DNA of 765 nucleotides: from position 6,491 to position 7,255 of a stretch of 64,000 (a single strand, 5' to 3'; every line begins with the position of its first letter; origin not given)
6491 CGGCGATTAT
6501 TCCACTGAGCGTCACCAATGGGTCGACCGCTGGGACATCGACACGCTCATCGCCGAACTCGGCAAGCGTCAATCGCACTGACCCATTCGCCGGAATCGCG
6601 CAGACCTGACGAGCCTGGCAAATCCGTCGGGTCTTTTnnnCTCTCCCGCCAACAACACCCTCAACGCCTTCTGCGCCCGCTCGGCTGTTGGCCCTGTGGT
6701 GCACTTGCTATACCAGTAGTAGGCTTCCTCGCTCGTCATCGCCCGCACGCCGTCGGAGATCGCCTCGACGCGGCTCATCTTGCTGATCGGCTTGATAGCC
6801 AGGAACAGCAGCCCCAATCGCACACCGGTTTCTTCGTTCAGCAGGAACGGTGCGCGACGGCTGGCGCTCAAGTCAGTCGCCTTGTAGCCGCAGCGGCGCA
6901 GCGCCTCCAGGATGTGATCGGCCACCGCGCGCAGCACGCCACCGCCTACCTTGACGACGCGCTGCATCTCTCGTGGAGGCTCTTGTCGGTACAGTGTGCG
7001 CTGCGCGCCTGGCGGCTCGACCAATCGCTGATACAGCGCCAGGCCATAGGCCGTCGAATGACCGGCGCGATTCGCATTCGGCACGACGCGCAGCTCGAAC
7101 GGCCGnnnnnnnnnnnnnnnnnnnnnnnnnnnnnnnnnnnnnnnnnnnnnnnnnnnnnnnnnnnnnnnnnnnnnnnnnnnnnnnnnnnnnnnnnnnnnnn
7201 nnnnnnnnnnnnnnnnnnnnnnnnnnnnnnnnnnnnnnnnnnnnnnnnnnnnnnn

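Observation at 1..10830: DUF499 ATPase / ASCH-DUF3780-like / DUF1156 methylase / PLD-SNF2 helicase gene set: a methylation-linked defence-type system with no established mechanism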

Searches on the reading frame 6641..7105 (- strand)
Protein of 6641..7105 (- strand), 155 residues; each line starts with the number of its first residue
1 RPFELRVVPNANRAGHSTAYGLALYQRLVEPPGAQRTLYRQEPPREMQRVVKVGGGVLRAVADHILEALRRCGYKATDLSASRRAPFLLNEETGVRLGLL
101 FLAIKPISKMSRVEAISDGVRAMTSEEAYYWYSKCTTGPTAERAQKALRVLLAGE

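Call 27: search_protein_families(library=pfam, proteins=[window:6641-7105:-], max_evalue=10)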
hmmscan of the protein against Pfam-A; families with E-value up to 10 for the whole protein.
seq(155 aa): 2 families
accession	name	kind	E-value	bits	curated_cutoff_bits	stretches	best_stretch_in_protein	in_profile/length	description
PF24728.1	DUF7680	-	1.2e-36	126.4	24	1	3-154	1-141/141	Domain of unknown function (DUF7680)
PF19669.4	DUF6172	-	0.2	12.2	27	1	122-146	35-59/95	Family of unknown function (DUF6172)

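Call 91: search_protein_representatives(protein=window:6641-7105:-)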
Query: 155 residues. Proteins with E-value up to 0.001 (for the whole library): 366; up to 1e-10: 179; up to 1e-30: 23. The best 150 are listed.
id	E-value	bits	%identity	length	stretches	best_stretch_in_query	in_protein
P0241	1.7e-61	222.7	72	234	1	1-153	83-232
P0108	9.7e-58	210.5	68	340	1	1-155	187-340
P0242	4.9e-55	201.7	67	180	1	2-155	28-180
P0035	4.2e-54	198.7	65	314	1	2-155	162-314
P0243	1.4e-46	174.3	63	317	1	2-155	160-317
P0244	2.2e-44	167.2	58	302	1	2-155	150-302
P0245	1.6e-42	161.2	63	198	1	1-155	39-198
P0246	1.8e-42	161.0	59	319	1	1-155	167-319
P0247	2.7e-42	160.4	58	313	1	2-155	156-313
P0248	1.2e-40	155.1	65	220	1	2-155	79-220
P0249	2.4e-39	150.9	62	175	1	14-147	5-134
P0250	6.5e-39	149.5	60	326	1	17-155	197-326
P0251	3.1e-37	144.0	51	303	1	1-155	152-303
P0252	1.6e-35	138.4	54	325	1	1-155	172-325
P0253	1.1e-34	135.8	55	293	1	19-155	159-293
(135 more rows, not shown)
